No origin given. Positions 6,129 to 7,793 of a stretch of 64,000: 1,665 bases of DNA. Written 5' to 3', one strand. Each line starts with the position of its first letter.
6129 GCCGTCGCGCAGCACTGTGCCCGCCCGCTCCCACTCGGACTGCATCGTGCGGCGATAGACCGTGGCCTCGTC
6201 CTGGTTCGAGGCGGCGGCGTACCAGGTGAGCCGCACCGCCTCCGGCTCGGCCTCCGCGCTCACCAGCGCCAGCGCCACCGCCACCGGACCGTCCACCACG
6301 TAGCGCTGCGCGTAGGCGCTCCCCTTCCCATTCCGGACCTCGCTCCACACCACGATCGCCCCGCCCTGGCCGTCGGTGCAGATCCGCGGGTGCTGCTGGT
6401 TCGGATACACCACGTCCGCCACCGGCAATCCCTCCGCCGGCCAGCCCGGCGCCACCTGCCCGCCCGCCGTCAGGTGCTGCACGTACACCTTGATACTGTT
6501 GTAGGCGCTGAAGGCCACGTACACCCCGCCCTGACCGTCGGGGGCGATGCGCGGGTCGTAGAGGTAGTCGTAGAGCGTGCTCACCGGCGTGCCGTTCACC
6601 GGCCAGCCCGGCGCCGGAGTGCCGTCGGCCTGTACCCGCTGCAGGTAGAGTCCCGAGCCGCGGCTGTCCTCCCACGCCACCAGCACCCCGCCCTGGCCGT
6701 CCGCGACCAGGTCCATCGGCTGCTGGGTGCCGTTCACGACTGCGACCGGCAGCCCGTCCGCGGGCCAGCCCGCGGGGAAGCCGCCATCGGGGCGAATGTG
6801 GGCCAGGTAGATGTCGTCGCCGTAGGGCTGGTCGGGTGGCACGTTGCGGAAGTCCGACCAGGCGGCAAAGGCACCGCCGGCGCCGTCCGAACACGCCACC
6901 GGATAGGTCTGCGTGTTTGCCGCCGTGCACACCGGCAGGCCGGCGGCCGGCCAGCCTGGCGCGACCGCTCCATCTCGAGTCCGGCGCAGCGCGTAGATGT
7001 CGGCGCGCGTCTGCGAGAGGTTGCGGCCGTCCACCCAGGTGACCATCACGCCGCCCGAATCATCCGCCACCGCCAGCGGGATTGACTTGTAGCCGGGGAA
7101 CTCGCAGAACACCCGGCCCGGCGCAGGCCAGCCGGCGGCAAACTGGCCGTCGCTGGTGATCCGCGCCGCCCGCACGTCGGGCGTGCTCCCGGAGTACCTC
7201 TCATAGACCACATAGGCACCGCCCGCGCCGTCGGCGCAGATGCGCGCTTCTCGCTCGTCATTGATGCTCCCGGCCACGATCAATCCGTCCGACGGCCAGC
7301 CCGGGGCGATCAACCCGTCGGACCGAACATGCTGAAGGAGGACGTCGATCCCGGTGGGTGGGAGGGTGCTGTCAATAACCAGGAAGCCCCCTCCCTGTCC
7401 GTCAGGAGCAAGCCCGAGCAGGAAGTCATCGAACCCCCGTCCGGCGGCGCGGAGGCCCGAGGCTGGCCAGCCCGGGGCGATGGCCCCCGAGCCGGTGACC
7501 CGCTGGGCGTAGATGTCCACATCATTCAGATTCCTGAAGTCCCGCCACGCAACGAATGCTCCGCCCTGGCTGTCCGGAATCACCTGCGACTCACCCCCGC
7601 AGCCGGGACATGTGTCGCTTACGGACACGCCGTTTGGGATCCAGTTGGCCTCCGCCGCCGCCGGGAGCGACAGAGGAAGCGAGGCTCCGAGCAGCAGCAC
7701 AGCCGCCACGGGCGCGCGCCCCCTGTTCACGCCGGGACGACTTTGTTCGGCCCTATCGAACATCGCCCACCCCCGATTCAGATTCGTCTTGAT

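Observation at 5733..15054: Three adjacent giant secreted beta-propeller proteins sharing a T9SS/FlgD-Ig-type C-terminal domain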

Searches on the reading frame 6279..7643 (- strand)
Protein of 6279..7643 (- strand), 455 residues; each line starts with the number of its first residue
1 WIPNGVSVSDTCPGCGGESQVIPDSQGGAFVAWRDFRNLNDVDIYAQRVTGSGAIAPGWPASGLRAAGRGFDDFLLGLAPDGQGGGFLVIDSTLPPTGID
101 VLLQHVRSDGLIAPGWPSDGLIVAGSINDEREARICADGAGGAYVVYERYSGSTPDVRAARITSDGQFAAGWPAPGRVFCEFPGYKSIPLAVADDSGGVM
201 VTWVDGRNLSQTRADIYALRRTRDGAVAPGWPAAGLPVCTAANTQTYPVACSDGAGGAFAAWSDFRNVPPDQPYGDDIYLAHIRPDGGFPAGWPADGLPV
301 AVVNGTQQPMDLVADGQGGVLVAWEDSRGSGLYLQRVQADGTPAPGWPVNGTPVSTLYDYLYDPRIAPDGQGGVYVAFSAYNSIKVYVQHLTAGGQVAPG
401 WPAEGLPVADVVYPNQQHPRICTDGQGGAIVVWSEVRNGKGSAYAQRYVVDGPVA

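Call 64: search_protein_representatives(protein=window:6279-7643:-)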
Query: 455 residues. Proteins with E-value up to 0.001 (for the whole library): 12130; up to 1e-10: 8473; up to 1e-30: 4061. The best 150 are listed.
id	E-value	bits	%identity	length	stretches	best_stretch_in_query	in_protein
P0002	1.5e-204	696.9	75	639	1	26-454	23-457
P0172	1.7e-162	558.2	33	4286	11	113-437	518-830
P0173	5.5e-160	549.9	38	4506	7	106-451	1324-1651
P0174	7.8e-144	496.6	42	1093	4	155-437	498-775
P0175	2.3e-142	491.8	41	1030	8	151-356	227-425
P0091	7.0e-135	467.1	39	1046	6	214-439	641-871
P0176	7.9e-134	463.6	41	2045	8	222-452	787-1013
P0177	2.7e-133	461.8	38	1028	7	215-449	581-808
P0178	1.1e-128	446.6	38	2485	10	172-448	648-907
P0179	1.1e-125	436.8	34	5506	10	1-452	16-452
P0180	1.3e-125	436.5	41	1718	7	1-341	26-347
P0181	5.0e-125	434.6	39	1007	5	129-352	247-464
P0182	2.0e-124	432.6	37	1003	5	100-447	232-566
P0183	4.9e-122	424.7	42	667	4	98-434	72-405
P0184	5.7e-120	417.9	36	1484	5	172-449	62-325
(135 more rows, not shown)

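Call 65: list_cluster_members(proteins=[P0172, P0173, P0174, P0179, P0180, P0003, P0009, P0017, P0078, P0093])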
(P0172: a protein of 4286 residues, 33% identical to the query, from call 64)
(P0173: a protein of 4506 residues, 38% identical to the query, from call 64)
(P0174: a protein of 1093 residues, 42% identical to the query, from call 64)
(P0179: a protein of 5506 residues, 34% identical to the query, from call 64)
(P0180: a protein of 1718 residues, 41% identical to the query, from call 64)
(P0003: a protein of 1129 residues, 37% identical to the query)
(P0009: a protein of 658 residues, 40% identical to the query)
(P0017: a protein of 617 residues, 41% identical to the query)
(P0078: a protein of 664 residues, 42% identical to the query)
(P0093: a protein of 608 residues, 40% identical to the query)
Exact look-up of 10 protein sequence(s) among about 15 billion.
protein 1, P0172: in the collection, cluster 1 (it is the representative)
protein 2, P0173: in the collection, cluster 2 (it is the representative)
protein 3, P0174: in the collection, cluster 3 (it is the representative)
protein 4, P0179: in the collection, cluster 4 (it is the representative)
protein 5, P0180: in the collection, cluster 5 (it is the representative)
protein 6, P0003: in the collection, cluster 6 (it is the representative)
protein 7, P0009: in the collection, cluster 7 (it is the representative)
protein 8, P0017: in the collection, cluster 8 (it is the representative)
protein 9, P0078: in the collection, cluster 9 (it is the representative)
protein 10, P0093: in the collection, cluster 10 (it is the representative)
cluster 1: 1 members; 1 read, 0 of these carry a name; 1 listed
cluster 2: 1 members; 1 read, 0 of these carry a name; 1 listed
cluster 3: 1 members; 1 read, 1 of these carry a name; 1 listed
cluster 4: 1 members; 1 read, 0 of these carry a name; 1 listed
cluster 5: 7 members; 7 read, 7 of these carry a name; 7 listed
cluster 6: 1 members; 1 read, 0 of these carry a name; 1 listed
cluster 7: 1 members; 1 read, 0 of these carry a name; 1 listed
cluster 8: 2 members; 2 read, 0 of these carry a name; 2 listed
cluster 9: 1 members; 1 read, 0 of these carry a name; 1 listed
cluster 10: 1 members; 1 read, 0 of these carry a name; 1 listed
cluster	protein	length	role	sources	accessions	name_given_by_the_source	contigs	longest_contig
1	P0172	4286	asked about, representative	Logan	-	-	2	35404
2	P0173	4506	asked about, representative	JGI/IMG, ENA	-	-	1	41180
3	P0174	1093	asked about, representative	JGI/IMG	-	hypothetical protein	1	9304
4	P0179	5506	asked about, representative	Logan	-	-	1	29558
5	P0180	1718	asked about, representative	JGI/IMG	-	hypothetical protein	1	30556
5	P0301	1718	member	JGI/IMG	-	hypothetical protein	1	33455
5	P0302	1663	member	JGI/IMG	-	hypothetical protein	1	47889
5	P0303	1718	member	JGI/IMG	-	hypothetical protein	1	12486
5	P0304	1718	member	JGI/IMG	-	hypothetical protein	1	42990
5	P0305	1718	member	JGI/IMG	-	hypothetical protein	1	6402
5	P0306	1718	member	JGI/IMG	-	hypothetical protein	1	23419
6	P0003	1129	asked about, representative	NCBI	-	-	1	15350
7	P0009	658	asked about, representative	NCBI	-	-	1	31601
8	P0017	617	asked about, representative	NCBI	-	-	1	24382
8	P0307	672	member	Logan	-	-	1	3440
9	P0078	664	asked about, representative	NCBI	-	-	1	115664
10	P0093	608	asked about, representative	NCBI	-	-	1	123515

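Call 93: search_protein_families(library=pfam, proteins=[window:6279-7643:-], max_evalue=10)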
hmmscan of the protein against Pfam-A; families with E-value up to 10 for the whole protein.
window:6279-7643:- (455 aa): 0 families
